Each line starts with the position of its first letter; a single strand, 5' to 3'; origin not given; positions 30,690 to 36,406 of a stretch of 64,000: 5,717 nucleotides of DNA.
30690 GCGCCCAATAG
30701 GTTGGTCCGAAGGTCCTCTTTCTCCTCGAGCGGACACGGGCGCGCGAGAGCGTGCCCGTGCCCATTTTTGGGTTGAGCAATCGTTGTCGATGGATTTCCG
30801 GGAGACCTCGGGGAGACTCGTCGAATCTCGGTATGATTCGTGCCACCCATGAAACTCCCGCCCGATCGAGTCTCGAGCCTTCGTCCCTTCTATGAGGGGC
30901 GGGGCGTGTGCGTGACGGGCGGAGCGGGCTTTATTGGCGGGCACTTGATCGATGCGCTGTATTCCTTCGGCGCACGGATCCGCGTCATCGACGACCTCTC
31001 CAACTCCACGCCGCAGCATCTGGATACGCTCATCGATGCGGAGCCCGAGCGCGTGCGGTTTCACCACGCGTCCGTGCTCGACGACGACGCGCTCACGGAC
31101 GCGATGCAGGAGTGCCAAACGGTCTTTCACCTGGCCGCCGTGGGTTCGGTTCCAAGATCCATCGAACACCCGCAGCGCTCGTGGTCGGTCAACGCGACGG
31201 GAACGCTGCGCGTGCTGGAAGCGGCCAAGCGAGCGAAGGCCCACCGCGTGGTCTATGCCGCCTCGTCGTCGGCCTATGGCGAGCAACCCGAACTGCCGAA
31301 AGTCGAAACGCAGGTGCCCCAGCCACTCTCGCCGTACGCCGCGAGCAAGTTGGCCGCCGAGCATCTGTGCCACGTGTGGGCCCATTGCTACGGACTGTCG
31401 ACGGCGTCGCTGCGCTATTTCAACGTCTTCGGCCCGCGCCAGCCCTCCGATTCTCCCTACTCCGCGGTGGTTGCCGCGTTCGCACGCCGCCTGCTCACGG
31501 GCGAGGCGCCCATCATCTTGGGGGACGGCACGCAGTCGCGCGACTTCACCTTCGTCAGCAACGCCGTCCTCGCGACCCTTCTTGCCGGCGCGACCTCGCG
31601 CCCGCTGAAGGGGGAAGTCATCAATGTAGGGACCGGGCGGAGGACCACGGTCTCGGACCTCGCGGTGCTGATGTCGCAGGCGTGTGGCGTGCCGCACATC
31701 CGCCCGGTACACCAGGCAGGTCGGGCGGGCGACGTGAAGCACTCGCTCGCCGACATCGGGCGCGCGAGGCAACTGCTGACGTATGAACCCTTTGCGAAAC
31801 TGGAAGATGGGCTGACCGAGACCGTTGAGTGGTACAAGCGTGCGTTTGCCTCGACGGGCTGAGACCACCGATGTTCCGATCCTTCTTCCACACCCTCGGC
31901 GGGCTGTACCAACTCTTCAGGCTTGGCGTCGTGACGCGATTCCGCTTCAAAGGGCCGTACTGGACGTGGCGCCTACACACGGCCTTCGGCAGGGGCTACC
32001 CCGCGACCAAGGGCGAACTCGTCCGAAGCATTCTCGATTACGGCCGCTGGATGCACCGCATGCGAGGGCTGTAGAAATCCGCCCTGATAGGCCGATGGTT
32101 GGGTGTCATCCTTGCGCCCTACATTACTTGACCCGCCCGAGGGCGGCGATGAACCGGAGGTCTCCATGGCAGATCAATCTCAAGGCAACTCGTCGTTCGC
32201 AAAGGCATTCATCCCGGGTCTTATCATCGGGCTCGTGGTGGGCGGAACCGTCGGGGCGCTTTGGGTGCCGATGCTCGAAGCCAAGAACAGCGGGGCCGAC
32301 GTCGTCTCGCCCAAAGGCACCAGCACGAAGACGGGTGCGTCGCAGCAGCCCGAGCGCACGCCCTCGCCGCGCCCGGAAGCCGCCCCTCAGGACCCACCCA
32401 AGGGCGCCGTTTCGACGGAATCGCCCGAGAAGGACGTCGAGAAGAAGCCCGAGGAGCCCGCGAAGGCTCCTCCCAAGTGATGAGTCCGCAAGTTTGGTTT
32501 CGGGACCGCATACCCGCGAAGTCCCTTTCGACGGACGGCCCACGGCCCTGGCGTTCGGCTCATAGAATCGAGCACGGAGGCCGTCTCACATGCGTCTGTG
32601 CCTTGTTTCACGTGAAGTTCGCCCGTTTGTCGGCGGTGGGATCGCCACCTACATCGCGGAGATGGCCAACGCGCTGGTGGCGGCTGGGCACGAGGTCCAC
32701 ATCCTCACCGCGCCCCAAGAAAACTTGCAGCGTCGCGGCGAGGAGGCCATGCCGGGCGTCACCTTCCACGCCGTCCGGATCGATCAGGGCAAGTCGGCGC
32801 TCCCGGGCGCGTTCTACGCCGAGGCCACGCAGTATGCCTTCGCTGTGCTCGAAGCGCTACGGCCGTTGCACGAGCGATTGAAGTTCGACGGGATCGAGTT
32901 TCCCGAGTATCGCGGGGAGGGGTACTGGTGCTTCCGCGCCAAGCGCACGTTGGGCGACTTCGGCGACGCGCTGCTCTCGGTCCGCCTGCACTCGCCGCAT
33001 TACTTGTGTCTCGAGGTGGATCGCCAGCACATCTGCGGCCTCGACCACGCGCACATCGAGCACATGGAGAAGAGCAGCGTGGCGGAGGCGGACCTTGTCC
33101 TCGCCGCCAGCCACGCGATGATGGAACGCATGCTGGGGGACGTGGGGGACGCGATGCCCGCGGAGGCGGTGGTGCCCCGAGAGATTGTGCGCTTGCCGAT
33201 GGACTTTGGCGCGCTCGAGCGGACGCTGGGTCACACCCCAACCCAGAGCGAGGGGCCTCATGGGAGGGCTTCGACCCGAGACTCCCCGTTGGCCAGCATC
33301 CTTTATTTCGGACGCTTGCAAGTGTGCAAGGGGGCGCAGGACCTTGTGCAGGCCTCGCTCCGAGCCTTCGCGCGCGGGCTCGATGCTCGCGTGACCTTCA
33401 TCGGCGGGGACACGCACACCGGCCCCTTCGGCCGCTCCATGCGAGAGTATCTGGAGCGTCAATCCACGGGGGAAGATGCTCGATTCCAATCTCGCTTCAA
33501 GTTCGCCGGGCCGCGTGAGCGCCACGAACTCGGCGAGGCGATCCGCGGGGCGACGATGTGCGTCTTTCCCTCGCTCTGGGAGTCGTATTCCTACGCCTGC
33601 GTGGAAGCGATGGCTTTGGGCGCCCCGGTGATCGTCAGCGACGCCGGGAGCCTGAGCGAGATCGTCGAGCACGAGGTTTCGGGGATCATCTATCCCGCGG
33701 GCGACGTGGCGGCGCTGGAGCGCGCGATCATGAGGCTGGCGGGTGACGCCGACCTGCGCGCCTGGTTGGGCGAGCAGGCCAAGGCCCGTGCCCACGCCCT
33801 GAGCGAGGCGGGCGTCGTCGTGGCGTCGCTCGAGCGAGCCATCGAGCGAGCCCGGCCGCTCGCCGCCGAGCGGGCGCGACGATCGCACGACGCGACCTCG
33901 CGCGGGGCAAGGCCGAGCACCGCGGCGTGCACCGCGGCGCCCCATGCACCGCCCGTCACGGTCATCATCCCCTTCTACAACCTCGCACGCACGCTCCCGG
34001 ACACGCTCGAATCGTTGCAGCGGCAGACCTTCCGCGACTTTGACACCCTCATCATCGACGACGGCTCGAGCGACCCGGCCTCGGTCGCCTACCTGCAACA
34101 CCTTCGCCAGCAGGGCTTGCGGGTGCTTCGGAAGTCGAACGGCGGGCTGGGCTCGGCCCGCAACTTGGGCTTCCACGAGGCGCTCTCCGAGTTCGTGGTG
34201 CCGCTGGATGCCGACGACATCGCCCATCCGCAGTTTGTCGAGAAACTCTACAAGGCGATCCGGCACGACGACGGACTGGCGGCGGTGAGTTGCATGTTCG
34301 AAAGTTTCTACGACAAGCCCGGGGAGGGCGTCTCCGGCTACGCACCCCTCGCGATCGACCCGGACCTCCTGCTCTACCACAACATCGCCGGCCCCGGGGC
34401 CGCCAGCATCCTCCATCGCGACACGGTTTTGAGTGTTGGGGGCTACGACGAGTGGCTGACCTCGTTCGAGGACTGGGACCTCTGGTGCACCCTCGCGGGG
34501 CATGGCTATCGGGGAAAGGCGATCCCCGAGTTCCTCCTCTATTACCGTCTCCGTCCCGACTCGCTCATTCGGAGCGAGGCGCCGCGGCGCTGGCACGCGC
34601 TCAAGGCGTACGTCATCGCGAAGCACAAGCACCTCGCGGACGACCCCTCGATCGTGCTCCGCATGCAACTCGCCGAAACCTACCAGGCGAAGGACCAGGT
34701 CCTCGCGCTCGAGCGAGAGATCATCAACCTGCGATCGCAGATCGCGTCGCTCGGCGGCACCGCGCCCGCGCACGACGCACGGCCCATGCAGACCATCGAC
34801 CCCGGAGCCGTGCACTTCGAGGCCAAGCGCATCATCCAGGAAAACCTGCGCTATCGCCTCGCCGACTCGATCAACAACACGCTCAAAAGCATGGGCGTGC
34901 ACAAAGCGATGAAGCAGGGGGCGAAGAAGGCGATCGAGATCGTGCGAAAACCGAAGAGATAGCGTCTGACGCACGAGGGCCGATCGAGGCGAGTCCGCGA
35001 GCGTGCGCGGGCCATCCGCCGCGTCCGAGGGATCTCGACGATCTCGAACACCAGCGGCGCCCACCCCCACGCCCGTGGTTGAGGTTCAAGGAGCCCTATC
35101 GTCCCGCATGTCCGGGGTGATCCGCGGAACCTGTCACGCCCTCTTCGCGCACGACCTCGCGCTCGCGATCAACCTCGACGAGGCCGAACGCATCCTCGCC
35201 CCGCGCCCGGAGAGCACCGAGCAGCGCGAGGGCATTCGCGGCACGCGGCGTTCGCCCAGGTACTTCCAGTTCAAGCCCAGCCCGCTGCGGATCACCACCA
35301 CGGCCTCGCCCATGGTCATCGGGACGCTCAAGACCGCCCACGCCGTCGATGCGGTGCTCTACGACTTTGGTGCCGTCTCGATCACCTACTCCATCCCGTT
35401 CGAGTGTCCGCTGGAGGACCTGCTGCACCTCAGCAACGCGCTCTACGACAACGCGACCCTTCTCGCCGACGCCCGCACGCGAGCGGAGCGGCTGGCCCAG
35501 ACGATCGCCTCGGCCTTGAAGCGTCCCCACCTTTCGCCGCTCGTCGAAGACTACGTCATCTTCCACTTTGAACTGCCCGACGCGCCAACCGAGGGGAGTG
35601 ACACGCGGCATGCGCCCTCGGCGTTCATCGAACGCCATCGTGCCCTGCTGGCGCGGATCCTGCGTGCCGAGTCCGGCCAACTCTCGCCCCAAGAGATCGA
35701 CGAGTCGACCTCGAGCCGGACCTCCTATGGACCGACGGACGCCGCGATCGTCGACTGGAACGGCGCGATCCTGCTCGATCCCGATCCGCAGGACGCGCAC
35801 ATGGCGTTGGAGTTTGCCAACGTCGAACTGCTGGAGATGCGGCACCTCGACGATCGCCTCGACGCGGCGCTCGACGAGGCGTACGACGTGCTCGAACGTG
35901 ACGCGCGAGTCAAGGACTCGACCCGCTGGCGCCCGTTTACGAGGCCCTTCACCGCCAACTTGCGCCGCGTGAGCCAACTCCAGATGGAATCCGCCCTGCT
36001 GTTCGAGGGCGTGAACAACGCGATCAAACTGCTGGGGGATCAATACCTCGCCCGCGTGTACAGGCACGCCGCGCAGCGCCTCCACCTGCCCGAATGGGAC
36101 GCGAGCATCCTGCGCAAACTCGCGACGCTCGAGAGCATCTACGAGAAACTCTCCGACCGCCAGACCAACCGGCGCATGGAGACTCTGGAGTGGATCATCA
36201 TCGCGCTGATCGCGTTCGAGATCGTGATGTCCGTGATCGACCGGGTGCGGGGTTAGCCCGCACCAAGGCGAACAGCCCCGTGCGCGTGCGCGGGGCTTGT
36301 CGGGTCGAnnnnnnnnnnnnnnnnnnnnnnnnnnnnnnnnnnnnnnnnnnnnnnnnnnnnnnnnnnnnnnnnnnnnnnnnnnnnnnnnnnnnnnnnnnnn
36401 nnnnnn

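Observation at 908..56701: Eight unrelated secreted proteins share a Cys-bracketed tandem dockerin-like C-terminal module ending exactly in Gly-Cys-stop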

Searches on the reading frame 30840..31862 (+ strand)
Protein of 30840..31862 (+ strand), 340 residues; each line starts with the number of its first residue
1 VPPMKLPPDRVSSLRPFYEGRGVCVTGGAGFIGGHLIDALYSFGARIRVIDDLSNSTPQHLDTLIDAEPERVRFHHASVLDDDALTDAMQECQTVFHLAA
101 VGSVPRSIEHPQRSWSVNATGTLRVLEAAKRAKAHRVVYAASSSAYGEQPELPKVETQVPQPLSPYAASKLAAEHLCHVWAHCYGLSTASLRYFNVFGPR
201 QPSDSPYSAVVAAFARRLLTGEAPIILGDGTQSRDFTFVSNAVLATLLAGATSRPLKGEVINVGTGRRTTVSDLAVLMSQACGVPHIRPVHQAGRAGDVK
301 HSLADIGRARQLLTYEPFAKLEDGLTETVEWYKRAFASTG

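Call 16: search_protein_families(library=pfam, proteins=[window:30840-31862:+], max_evalue=0.001)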
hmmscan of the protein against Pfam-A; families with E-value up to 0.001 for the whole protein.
window:30840-31862:+ (340 aa): 8 families
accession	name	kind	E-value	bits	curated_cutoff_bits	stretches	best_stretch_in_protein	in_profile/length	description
PF01370.27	Epimerase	-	2e-61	207.9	20.9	1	23-264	1-240/240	NAD dependent epimerase/dehydratase family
PF16363.11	GDP_Man_Dehyd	-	7e-55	187.2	27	1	25-328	2-332/332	GDP-mannose 4,6 dehydratase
PF01073.25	3Beta_HSD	-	8.7e-24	84.4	22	1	25-250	2-229/280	3-beta hydroxysteroid dehydrogenase/isomerase family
PF02719.21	Polysacc_synt_2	-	4.6e-17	62.6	20.2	1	23-284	1-249/293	Polysaccharide biosynthesis protein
PF07993.18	NAD_binding_4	-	4.2e-10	39.7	20.1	1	80-203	77-214/258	Male sterility protein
PF13460.12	NAD_binding_10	-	3.5e-09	37.2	27.2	1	27-176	1-130/184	NAD(P)H-binding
PF04321.23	RmlD_sub_bind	-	9.1e-08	31.9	27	1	23-177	3-136/287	RmlD substrate binding domain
PF00106.31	adh_short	-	5e-05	23.3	26.6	0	23-182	3-165/195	short chain dehydrogenase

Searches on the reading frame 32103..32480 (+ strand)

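Call 16: search_protein_families(library=pfam, proteins=[window:32103-32480:+], max_evalue=0.001)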
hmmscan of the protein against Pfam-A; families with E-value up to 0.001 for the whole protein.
window:32103-32480:+ (125 aa): 0 families

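Call 68: search_protein_families(library=ncbifam, proteins=[window:32103-32480:+], max_evalue=0.1)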
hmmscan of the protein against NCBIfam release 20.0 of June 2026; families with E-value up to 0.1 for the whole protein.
window:32103-32480:+ (125 aa): 1 family
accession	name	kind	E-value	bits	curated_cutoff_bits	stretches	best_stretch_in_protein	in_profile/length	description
NF053524.1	thylo_ssl2009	equivalog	0.0006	20.5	58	1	31-72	6-47/90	ssl2009 family thylakoid membrane protein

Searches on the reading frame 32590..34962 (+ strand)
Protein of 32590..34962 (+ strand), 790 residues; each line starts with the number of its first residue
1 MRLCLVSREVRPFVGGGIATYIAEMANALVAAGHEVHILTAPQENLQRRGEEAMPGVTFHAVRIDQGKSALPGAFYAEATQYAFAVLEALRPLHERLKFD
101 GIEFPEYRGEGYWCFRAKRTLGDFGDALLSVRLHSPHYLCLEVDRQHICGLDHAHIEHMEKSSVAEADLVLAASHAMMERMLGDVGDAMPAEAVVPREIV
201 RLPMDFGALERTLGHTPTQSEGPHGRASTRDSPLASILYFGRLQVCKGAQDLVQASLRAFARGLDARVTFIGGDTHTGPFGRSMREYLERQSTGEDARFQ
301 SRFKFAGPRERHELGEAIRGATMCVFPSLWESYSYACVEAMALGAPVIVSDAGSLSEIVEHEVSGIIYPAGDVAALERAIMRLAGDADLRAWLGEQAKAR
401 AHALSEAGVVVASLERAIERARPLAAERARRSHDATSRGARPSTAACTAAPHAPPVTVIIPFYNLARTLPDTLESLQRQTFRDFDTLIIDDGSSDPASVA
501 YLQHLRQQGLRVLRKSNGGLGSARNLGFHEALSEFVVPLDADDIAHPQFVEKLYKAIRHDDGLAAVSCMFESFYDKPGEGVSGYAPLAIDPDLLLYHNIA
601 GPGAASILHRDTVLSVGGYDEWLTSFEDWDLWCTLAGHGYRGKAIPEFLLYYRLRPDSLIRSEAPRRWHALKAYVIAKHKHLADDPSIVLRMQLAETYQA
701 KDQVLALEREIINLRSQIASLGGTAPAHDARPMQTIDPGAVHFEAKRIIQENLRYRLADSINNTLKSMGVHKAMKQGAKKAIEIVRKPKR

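Call 16: search_protein_families(library=pfam, proteins=[window:32590-34962:+], max_evalue=0.001)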
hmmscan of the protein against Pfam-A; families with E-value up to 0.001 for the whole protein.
window:32590-34962:+ (790 aa): 10 families
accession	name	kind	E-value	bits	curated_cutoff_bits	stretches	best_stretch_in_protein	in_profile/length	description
PF00535.33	Glycos_transf_2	-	5.3e-26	92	23.3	1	457-568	1-115/168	Glycosyl transferase family 2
PF13692.12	Glyco_trans_1_4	-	2.7e-23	83.3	27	1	237-385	4-141/142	Glycosyl transferases group 1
PF00534.26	Glycos_transf_1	-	1.5e-22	80.4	26.4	1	236-399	17-171/172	Glycosyl transferases group 1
PF10111.15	Glyco_tranf_2_2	-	1.6e-14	54.5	27.3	1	457-671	1-234/276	Glycosyltransferase like family 2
PF13579.12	Glyco_trans_4_4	-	1.1e-11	45.8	29.7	1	16-189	1-147/158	Glycosyl transferase 4-like domain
PF20706.3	GT4-conflict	-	4.2e-10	39.6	26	1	231-392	194-347/385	Family 4 Glycosyltransferase in conflict systems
PF13641.12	Glyco_tranf_2_3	-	1e-09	39.2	27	1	454-649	1-208/230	Glycosyltransferase like family 2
PF13439.12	Glyco_transf_4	-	2.5e-09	37.8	28.5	1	16-186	2-153/170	Glycosyltransferase Family 4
PF13632.12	Glyco_trans_2_3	-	0.00015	22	27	0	536-657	2-118/198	Glycosyl transferase family group 2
PF13524.12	Glyco_trans_1_2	-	0.00084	19.7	25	0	302-403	28-131/144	Glycosyl transferase-like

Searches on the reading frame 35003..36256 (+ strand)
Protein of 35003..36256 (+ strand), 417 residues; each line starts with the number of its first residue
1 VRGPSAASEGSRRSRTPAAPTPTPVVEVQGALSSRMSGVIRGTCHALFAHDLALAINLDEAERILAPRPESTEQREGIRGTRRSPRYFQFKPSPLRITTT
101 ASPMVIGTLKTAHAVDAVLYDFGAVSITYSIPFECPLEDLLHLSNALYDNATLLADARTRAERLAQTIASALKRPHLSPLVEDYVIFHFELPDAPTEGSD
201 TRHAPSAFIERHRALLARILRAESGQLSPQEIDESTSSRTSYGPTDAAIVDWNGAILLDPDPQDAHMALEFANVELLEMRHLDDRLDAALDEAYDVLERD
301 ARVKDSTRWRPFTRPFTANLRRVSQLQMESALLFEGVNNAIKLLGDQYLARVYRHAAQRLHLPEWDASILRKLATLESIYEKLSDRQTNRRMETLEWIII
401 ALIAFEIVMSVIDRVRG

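Call 16: search_protein_families(library=pfam, proteins=[window:35003-36256:+], max_evalue=0.001)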
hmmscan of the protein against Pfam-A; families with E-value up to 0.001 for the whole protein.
window:35003-36256:+ (417 aa): 0 families

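Call 66: search_protein_families(library=pfam, proteins=[window:35003-36256:+], max_evalue=0.1)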
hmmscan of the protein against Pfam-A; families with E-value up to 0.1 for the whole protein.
window:35003-36256:+ (417 aa): 0 families

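Call 68: search_protein_families(library=ncbifam, proteins=[window:35003-36256:+], max_evalue=0.1)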
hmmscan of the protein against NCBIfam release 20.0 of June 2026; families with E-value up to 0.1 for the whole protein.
window:35003-36256:+ (417 aa): 0 families
